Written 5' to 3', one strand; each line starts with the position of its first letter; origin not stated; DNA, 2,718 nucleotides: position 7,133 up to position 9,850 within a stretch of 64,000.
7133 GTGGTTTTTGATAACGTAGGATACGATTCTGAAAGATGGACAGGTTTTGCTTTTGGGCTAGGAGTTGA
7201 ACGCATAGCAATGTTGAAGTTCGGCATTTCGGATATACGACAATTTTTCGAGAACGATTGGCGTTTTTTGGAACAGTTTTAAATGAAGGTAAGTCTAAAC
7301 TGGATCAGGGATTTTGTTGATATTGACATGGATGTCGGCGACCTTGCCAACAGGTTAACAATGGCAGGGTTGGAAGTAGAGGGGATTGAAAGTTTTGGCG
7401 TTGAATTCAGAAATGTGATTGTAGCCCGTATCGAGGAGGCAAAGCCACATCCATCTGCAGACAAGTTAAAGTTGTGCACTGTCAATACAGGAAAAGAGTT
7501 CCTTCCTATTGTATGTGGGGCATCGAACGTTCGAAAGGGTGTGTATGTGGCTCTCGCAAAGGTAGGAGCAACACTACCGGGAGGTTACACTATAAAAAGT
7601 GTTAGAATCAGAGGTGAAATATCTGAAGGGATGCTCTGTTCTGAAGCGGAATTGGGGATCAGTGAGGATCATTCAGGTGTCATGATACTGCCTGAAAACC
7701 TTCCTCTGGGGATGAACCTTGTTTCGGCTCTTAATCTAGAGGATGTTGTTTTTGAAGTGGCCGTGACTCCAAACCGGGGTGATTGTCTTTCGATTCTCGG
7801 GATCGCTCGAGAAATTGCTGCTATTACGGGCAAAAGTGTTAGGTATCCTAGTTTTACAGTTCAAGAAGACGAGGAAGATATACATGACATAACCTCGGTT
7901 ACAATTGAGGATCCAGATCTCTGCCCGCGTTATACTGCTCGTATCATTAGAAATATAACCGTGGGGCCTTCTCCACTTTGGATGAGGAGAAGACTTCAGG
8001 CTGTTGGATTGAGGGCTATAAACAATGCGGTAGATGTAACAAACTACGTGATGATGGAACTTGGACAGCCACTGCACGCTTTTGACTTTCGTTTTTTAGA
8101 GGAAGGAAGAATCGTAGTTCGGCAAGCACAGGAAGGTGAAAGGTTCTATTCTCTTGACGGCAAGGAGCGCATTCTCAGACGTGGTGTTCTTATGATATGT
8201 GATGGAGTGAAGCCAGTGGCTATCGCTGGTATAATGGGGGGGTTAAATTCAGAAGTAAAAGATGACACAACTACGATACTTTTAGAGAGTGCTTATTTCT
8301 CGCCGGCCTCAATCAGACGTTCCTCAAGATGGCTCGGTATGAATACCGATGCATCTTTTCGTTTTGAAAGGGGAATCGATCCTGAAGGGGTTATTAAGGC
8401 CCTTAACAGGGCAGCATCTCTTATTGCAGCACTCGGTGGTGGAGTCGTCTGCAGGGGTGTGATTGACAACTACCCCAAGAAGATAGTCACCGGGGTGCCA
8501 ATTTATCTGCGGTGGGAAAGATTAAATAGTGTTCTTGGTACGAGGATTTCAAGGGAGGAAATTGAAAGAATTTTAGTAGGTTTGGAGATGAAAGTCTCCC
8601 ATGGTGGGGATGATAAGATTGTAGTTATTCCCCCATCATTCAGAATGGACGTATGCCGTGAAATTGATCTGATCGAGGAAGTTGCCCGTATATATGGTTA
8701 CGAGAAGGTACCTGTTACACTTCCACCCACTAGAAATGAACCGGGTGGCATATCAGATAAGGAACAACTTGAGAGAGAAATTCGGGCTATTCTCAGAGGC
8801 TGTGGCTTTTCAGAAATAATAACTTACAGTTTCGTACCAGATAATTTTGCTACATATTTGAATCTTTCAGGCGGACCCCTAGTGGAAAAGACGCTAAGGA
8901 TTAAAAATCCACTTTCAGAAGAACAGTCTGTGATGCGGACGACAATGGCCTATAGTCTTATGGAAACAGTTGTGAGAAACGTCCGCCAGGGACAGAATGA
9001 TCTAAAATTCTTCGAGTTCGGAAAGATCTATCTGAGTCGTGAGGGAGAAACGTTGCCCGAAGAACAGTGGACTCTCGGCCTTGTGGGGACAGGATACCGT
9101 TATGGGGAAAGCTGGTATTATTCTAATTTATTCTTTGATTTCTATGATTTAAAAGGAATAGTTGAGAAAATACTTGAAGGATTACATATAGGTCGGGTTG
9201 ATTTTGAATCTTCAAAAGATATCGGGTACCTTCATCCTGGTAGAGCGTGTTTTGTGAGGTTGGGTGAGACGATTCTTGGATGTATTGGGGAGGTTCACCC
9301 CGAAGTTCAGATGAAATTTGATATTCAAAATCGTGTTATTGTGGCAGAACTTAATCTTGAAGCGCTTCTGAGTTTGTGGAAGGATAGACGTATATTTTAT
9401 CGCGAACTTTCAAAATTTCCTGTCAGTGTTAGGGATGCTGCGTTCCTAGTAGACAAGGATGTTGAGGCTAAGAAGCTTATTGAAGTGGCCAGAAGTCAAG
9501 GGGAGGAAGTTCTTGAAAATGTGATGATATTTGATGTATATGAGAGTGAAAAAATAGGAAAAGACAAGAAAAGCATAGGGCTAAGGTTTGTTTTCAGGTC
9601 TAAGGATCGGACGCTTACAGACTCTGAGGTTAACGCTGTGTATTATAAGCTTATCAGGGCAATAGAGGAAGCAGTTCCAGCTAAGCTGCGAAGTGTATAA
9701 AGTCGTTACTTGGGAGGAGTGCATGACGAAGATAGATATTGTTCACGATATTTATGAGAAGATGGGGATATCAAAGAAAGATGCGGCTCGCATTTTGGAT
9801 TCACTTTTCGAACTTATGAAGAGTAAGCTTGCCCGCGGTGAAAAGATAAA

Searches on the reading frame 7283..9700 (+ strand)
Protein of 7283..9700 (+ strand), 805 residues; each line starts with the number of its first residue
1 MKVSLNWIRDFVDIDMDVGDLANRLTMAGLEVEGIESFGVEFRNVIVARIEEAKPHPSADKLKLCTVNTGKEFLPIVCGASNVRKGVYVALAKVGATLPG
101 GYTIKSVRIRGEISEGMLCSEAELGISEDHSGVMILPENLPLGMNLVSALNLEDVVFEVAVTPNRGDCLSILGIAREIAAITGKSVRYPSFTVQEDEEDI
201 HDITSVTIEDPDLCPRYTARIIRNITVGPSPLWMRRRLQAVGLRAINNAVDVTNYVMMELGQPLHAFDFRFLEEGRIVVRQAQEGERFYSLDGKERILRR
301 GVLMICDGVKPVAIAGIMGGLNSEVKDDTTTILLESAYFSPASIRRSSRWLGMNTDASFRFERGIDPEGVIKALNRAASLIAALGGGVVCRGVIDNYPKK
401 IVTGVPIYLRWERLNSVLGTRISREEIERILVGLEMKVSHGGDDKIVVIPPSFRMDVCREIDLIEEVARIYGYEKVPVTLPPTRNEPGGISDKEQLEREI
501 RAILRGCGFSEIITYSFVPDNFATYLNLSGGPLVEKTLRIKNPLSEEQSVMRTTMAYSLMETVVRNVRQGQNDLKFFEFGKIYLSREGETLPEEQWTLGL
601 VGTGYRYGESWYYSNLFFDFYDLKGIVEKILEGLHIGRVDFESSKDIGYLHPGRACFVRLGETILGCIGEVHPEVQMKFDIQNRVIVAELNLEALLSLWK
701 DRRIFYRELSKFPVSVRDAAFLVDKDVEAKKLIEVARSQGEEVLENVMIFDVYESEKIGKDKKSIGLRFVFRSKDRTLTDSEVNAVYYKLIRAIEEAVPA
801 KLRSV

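Call 78: search_protein_families(library=pfam, proteins=[window:7283-9700:+], max_evalue=0.00001)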
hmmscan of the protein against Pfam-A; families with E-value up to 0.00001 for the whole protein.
window:7283-9700:+ (805 aa): 5 families
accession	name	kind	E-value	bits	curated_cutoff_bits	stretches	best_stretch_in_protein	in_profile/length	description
PF03483.22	B3_4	-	2.9e-71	239.1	29.3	1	214-385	2-173/174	B3/4 domain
PF17759.6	tRNA_synthFbeta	-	1.8e-64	217.6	22.4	1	477-692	2-214/214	Phenylalanyl tRNA synthetase beta chain CLM domain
PF03147.19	FDX-ACB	-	8.1e-29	100.4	31.1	1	710-803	1-94/94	Ferredoxin-fold anticodon binding domain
PF03484.21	B5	-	9.6e-24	83.8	28.6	1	408-473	2-67/67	tRNA synthetase B5 domain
PF01588.26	tRNA_bind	-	3e-19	69.3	27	1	45-144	1-95/96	Putative tRNA binding domain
